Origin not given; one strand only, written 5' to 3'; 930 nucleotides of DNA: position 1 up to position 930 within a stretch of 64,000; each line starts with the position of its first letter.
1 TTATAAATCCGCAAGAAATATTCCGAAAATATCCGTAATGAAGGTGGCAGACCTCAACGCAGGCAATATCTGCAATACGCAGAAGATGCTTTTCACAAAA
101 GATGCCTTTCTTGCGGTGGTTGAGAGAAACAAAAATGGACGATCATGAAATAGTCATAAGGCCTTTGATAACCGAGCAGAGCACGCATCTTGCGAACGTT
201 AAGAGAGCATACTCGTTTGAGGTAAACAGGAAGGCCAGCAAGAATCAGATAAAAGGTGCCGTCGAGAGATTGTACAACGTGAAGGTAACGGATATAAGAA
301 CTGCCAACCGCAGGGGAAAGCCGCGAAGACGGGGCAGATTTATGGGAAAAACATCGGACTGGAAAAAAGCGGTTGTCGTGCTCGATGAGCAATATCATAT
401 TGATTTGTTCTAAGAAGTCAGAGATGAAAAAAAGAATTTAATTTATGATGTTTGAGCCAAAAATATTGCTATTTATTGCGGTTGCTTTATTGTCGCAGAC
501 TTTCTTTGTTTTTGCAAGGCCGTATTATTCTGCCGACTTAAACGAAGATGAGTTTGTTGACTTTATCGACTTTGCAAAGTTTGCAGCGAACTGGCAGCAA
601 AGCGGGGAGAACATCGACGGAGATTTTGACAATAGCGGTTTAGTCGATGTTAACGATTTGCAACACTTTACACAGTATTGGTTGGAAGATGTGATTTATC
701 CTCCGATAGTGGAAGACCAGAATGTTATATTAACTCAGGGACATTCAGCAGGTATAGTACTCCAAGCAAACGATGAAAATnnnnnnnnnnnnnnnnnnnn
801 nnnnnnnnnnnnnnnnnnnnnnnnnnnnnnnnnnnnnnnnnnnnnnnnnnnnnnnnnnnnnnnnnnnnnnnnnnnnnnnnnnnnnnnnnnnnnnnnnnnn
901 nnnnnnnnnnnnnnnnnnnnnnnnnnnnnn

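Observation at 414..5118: Two non-ribosomal exported-protein genes inserted between rplW and rplB inside the S10 ribosomal-protein operon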

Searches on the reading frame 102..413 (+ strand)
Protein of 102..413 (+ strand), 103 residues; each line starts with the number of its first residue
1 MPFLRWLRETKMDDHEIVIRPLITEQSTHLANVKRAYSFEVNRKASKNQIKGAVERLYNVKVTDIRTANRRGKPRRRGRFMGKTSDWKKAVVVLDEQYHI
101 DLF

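Call 3: search_protein_families(library=pfam, proteins=[window:102-413:+], max_evalue=0.01)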
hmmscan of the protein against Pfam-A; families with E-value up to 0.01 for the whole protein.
window:102-413:+ (103 aa): 1 family
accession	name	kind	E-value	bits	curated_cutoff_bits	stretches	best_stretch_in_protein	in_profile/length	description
PF00276.25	Ribosomal_L23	-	8.5e-30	103.5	30.8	1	17-101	2-85/86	Ribosomal protein L23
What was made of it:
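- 135..413 (+): rplW (L23), intact, ending ...YHIDLF*. Pfam Ribosomal_L23 8.5e-30, positions 2-85 of 86 (call 3).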

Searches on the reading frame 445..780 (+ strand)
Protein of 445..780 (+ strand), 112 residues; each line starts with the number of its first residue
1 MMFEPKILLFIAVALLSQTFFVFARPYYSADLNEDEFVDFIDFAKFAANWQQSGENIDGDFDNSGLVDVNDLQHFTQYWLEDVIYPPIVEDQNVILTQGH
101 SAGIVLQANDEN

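Call 84: search_protein_families(library=pfam, proteins=[window:445-780:+], max_evalue=10)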
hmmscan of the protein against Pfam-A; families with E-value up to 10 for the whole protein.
window:445-780:+ (112 aa): 5 families
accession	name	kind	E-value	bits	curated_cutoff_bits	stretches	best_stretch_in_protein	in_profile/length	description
PF00404.24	Dockerin_1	-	0.00044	20.8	22.9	2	59-80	2-23/57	Dockerin type I domain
PF13405.12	EF-hand_6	-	0.037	14.2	25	1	60-75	10-25/30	EF-hand domain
PF13499.12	EF-hand_7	-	0.057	14.2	30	1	60-77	12-29/67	EF-hand domain pair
PF06875.16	PRF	-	0.062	13.2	22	1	7-56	5-54/214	Plethodontid receptivity factor PRF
PF00036.39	EF-hand_1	-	0.51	10.4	25.4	1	60-75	10-25/29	EF hand domain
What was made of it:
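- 535..690 (+): Dockerin-like pair of Ca-binding motifs (residues 31-82). This is sub-threshold (call 84).
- On Dockerin type I: The score is 20.8 bits against a cut-off of 22.9, with two half-sites visible (call 84).
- A dockerin-like motif suggests surface anchoring (call 84).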
